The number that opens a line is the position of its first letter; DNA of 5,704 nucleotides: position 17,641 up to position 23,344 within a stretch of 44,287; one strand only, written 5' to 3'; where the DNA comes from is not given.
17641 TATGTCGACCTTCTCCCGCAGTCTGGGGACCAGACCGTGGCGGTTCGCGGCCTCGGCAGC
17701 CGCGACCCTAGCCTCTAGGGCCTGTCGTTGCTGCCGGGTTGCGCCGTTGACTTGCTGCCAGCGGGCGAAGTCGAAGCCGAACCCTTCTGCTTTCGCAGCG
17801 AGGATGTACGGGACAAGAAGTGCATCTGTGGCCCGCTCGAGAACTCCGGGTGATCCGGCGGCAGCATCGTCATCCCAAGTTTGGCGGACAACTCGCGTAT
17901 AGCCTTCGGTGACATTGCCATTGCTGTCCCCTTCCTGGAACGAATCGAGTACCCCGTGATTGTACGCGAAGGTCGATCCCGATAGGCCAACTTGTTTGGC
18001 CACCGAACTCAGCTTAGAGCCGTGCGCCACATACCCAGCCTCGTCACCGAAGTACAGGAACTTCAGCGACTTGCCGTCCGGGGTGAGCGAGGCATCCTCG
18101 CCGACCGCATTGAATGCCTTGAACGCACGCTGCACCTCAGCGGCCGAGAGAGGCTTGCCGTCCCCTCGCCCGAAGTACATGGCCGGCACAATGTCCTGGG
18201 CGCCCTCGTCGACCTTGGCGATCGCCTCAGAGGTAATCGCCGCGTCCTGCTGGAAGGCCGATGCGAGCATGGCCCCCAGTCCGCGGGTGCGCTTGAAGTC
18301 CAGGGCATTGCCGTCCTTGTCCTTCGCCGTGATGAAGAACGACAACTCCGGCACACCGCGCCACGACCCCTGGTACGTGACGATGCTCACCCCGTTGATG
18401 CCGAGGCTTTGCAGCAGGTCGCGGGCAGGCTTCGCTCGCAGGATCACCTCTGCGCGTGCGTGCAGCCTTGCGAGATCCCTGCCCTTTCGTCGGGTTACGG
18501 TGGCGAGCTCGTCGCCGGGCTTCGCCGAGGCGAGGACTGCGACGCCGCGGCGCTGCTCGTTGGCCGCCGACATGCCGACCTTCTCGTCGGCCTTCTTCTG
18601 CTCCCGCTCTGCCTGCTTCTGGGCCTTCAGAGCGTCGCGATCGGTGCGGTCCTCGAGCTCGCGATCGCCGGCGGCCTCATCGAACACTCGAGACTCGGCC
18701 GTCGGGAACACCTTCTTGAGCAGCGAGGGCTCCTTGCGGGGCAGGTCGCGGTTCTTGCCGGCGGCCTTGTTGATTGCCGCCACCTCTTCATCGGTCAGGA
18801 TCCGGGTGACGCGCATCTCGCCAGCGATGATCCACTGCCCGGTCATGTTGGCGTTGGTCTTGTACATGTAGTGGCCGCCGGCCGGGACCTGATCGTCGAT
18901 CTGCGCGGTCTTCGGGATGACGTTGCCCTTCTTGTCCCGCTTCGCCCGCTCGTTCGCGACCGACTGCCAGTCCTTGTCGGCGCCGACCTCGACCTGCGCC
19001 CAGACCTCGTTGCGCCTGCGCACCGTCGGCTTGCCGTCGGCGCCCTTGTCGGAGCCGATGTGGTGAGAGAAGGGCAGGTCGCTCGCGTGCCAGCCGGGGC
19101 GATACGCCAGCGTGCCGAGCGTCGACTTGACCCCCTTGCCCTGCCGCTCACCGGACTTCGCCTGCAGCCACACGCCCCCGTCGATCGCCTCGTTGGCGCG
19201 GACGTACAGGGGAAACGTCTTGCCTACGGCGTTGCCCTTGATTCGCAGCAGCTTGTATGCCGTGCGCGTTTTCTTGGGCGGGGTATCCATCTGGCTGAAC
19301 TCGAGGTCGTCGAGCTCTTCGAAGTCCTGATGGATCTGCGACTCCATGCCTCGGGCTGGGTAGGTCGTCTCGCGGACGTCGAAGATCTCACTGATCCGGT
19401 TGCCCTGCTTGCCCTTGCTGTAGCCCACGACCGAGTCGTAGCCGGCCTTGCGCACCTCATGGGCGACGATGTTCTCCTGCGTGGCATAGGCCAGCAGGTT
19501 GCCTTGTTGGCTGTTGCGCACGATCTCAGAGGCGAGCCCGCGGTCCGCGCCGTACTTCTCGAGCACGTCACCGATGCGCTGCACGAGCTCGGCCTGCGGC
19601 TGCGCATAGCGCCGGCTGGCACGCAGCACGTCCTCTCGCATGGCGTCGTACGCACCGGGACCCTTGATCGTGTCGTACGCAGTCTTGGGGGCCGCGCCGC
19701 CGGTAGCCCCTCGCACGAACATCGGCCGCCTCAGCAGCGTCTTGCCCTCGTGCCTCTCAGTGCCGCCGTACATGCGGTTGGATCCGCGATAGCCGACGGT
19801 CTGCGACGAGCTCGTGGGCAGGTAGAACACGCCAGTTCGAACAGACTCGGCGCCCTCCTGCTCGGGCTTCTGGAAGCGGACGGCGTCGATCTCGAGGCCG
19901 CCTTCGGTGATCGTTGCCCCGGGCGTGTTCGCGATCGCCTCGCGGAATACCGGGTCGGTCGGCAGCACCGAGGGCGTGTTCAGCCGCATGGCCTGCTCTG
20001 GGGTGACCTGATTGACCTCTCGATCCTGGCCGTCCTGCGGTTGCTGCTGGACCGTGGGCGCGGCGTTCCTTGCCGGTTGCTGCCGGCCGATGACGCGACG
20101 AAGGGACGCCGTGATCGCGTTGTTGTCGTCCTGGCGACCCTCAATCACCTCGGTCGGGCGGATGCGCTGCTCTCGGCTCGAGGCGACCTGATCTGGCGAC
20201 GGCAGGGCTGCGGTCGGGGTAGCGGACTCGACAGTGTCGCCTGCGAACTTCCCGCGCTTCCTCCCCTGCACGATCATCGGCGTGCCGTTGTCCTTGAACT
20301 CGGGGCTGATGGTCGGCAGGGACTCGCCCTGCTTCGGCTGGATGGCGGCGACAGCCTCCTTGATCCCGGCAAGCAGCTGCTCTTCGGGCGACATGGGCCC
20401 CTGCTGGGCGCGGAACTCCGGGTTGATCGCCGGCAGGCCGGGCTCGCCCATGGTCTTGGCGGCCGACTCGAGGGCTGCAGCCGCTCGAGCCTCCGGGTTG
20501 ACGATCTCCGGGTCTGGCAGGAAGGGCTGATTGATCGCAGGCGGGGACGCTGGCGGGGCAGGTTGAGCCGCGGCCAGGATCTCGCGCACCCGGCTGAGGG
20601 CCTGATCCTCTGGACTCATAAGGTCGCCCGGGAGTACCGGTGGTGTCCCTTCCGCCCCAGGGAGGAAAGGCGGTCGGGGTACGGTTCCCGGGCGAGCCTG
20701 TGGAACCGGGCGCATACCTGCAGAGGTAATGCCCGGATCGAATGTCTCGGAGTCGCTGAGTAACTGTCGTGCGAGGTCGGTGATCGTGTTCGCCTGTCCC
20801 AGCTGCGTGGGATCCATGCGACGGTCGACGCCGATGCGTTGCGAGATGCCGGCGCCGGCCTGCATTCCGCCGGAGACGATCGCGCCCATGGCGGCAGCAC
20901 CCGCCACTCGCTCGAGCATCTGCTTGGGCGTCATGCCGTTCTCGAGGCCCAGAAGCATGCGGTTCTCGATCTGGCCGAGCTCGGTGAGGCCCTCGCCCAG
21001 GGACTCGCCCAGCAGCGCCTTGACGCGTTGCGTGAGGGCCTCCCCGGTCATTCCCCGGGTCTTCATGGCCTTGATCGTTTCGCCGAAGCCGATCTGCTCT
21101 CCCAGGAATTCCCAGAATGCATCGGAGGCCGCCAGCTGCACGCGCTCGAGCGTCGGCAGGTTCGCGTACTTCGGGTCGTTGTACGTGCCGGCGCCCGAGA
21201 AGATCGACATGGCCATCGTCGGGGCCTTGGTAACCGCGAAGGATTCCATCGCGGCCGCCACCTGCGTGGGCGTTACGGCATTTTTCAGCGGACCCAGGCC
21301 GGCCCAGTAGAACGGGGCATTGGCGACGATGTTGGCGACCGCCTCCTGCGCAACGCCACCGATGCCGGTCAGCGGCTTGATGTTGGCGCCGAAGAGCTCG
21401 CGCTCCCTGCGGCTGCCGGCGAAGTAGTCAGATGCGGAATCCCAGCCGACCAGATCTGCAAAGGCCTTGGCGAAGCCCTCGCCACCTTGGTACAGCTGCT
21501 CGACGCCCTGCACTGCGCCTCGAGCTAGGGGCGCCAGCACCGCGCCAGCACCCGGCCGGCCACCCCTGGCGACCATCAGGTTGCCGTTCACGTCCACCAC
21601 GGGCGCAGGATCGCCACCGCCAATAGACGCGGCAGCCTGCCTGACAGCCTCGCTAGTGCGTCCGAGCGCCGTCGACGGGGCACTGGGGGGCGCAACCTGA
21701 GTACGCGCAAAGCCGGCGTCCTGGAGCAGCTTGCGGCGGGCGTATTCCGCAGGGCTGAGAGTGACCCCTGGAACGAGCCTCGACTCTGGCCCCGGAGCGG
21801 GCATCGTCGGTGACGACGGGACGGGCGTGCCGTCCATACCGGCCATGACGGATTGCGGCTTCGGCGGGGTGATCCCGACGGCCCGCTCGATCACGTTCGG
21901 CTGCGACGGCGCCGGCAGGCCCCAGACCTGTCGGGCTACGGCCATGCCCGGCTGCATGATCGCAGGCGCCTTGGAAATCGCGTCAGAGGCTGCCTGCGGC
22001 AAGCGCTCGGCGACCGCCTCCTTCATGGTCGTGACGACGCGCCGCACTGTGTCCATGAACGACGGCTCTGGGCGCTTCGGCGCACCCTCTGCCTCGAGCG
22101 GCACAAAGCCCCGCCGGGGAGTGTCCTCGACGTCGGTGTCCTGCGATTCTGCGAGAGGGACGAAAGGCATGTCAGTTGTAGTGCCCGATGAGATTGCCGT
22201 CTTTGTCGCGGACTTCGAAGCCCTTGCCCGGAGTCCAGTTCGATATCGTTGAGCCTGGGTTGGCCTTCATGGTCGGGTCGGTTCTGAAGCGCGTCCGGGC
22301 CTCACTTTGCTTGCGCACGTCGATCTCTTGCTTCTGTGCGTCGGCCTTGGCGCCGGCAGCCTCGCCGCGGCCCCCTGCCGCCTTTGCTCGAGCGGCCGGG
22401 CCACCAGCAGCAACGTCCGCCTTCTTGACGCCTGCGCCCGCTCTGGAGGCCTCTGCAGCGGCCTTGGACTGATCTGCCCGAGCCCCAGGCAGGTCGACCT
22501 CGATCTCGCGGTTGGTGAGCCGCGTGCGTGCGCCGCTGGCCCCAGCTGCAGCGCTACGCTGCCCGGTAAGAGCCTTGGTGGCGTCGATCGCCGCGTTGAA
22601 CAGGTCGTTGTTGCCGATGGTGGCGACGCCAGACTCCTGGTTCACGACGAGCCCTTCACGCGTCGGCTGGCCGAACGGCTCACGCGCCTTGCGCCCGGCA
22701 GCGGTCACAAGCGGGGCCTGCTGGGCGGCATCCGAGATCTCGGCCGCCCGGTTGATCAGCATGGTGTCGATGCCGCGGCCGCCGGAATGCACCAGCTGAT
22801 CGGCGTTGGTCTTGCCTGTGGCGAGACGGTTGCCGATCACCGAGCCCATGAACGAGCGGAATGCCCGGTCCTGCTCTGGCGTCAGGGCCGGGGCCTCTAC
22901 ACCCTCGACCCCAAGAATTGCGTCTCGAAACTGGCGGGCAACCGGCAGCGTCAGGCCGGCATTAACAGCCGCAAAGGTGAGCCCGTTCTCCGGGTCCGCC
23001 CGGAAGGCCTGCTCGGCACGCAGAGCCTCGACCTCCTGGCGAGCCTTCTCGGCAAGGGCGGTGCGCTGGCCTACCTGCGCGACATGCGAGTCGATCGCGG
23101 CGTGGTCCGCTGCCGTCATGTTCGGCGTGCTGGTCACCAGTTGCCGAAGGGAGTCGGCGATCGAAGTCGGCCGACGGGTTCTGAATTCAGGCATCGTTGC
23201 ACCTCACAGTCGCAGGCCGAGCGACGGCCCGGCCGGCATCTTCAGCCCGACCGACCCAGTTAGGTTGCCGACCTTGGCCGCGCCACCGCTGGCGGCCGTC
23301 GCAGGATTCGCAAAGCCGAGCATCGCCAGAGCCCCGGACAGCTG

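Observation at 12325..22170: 9.8-kb ORF (3,281 codons, about 22% of the genome) in the ejection-protein slot: a polyvalent-type mega-protein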

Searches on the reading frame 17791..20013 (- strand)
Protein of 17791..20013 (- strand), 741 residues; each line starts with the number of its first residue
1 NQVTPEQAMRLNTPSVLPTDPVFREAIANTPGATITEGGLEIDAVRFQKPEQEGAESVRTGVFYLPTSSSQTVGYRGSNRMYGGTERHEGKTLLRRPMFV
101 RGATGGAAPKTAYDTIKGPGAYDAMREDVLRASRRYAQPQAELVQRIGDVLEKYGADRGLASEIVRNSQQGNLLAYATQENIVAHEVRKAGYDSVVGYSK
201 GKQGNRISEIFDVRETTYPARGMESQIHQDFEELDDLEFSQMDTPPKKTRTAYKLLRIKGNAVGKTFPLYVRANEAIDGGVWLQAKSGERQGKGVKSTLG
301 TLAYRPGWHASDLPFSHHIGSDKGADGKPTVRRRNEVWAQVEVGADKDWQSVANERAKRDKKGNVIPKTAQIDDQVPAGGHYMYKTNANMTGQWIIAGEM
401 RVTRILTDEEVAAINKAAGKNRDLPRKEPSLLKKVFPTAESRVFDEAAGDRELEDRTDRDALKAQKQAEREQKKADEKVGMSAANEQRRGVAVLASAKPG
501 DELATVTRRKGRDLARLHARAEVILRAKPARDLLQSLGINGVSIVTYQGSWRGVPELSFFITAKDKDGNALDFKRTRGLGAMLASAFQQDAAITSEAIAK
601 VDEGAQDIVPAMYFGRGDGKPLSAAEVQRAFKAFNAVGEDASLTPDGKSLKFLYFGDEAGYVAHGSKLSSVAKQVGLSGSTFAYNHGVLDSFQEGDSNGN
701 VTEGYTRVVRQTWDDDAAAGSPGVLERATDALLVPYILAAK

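Call 27: find_homologous_proteins(query=window:17791-20013:-, max_evalue=0.001)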
Query window:17791-20013:- (741 aa): 55 proteins with E <= 0.001 among 8000 candidates.
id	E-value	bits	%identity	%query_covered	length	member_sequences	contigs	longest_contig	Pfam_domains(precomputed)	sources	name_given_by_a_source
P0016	1.1e-84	303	61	31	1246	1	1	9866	PF18760.8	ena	-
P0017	3.0e-79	285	54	35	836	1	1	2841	PF18760.8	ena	-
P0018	3.3e-78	282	43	27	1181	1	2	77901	PF04233.20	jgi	jgi:hypothetical protein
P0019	3.8e-74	269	58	31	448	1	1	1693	-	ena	-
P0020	1.0e-72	264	55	31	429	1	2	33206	-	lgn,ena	-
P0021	2.8e-71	259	57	31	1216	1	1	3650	PF18796.7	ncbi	ncbi:MAG: LPD1 domain-containing protein, partial [Minisyncoccia bacterium]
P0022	1.0e-65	241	53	31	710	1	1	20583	PF18760.8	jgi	jgi:hypothetical protein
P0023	5.3e-65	238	55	31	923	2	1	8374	PF18834.7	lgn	-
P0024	8.2e-65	238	52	31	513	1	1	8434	-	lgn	-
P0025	7.1e-60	221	55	28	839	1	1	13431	PF19846.5,PF18760.8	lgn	-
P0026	9.1e-59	218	52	31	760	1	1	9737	-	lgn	-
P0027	1.6e-58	217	56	25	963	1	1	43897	-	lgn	-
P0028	3.5e-58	216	55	28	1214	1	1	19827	PF19846.5,PF18760.8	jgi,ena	jgi:hypothetical protein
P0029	1.4e-56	211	47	31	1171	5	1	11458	-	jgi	jgi:hypothetical protein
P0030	3.4e-55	206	48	30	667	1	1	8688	-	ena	-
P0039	3.9e-53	199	46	33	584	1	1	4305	PF18760.8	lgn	-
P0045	4.0e-50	189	53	25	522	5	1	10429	PF18905.6,PF18823.7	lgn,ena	-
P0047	5.4e-49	185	38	45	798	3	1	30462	PF13151.13,PF18760.8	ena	-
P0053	1.7e-46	177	43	38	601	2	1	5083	PF18760.8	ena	-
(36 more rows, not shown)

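Call 29: search_protein_families(library=pfam, proteins=[P0016, P0017, P0039, P0022, P0025, P0028, P0047, P0053, P0018, P0045], max_evalue=0.01)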
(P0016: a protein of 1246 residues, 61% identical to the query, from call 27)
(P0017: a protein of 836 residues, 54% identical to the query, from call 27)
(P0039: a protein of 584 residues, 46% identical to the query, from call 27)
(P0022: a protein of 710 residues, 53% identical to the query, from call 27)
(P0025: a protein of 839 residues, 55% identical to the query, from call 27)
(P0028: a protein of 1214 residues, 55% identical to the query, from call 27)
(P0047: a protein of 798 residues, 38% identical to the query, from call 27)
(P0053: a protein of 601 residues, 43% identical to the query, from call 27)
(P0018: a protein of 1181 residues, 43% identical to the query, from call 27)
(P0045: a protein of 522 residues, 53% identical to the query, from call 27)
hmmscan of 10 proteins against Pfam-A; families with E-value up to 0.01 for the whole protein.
P0016 (1246 aa): 1 family
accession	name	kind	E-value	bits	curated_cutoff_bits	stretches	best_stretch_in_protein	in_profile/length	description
PF18760.7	ART-PolyVal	-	1.8e-06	29.2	31.2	1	660-715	9-56/140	ADP-Ribosyltransferase in polyvalent proteins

P0017 (836 aa): 1 family
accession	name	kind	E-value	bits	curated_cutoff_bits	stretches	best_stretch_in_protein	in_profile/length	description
PF18760.7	ART-PolyVal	-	1.3e-20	75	31.2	1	145-288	1-140/140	ADP-Ribosyltransferase in polyvalent proteins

P0039 (584 aa): 1 family
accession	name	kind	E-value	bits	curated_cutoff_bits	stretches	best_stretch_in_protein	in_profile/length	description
PF18760.7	ART-PolyVal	-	7.8e-08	33.6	31.2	1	412-550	9-127/140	ADP-Ribosyltransferase in polyvalent proteins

P0022 (710 aa): 1 family
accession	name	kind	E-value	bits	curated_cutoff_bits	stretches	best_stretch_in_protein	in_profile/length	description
PF18760.7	ART-PolyVal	-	1.1e-18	68.8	31.2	1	228-411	1-139/140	ADP-Ribosyltransferase in polyvalent proteins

P0025 (839 aa): 2 families
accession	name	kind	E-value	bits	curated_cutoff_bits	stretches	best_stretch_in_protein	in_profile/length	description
PF19846.4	DUF6321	-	3.6e-28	98.4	28.5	1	764-837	1-72/72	Domain of unknown function (DUF6321)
PF18760.7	ART-PolyVal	-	3.6e-12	47.7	31.2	1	370-512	5-139/140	ADP-Ribosyltransferase in polyvalent proteins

P0028 (1214 aa): 2 families
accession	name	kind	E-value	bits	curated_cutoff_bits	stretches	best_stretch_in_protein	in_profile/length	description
PF19846.4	DUF6321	-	5e-28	98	28.5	1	1139-1212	1-72/72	Domain of unknown function (DUF6321)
PF18760.7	ART-PolyVal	-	1.8e-11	45.4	31.2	1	370-512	5-139/140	ADP-Ribosyltransferase in polyvalent proteins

P0047 (798 aa): 2 families
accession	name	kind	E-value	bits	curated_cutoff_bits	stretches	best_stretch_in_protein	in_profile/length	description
PF18760.7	ART-PolyVal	-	8.8e-36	124.2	31.2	2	621-780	1-136/140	ADP-Ribosyltransferase in polyvalent proteins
PF13151.12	DUF3990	-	1.6e-06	28.3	32.2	1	627-676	1-46/152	Protein of unknown function (DUF3990)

P0053 (601 aa): 2 families
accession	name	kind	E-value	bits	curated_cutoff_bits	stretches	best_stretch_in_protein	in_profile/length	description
PF18760.7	ART-PolyVal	-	4.3e-21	76.6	31.2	1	425-583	1-136/140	ADP-Ribosyltransferase in polyvalent proteins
PF13151.12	DUF3990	-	0.0058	16.8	32.2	0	431-480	1-46/152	Protein of unknown function (DUF3990)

P0018 (1181 aa): 1 family
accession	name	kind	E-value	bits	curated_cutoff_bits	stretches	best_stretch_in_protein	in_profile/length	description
PF04233.19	Phage_Mu_F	-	6.7e-09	36.9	29.6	1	125-234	14-112/112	Phage Mu protein F like protein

P0045 (522 aa): 2 families
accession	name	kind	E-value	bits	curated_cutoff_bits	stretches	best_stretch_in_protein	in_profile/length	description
PF18823.6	InPase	-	4.2e-46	156.6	26.8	1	297-417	11-132/135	Inorganic Pyrophosphatase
PF18905.5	DUF5661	-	1.6e-09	38.4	27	1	445-480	20-59/65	Protein of unknown function (DUF5661)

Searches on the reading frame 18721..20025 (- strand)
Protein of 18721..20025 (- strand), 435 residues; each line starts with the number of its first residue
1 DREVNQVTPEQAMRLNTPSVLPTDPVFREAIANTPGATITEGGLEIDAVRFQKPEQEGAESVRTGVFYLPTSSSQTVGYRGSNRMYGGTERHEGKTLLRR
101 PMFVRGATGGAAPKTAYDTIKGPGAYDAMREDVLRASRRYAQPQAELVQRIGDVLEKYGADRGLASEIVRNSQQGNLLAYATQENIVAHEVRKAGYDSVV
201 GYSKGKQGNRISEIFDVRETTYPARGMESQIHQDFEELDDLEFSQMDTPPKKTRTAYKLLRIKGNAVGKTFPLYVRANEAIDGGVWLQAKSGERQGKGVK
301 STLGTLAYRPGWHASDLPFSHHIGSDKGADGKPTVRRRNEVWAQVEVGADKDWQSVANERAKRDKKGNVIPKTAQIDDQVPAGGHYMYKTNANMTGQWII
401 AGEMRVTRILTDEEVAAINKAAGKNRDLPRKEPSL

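Call 58: search_solved_structures(query=A5, max_evalue=10, show_alignments=2)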
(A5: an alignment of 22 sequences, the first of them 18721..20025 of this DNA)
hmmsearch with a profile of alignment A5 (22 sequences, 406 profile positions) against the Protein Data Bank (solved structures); distinct sequences matched with E-value up to 10: 3.
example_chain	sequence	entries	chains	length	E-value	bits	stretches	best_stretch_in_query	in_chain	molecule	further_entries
1qwj_A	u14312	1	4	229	0.018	17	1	128-242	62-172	cytidine monophospho-N-acetylneuraminic acid synthetase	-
4uy3_A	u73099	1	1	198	0.22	13.4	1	122-175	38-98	SEPTATION RING FORMATION REGULATOR EZRA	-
3oo3_A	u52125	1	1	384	2.7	9.8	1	355-386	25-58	Oxy protein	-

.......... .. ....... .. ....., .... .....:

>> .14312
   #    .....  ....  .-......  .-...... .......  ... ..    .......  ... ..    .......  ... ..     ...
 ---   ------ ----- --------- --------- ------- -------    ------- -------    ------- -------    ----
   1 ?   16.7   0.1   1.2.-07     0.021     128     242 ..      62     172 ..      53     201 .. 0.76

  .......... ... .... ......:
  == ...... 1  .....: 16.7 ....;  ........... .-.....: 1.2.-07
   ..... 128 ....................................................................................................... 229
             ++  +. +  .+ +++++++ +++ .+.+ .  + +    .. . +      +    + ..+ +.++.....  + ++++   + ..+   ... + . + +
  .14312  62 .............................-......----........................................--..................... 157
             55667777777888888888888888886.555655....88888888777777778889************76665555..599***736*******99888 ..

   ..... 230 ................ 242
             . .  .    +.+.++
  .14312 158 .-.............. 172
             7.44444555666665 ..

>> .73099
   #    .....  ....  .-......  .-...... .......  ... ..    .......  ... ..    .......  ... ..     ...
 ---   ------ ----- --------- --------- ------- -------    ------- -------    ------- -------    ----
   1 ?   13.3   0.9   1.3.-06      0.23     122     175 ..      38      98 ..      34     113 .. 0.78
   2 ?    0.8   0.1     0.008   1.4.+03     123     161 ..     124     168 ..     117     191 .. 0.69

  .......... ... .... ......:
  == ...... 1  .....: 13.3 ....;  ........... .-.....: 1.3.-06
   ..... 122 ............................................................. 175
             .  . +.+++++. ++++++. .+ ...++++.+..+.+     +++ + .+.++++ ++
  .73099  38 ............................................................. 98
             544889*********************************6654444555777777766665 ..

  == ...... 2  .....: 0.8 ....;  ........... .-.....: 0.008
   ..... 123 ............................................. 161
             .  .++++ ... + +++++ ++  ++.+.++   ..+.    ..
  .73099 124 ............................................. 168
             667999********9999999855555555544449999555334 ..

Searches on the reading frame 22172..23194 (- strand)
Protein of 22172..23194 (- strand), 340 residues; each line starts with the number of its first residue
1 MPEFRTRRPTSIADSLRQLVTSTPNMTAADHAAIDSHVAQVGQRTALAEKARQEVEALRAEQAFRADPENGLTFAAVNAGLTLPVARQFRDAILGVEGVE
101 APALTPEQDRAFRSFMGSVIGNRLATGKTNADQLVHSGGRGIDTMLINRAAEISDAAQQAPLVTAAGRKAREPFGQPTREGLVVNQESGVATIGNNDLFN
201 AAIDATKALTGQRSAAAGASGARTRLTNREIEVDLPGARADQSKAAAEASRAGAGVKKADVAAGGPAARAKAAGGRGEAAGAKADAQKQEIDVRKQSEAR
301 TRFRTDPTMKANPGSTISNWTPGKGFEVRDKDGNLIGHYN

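Call 7: search_protein_families(library=phrogs, proteins=[window:22172-23194:-], max_evalue=0.001)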
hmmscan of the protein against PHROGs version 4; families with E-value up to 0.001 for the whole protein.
window:22172-23194:- (340 aa): 0 families

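Call 16: search_protein_families(library=ncbifam, proteins=[window:22172-23194:-], max_evalue=0.1)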
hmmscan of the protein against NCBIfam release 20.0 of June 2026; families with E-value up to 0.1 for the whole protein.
window:22172-23194:- (340 aa): 0 families

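Call 81: search_protein_families(library=pfam, proteins=[window:22172-23194:-], max_evalue=1)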
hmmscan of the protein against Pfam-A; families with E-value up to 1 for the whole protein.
window:22172-23194:- (340 aa): 1 family
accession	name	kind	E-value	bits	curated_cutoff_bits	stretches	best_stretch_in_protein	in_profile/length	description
PF05892.16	Tricho_coat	-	0.07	13.4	25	1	146-192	84-130/197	Trichovirus coat protein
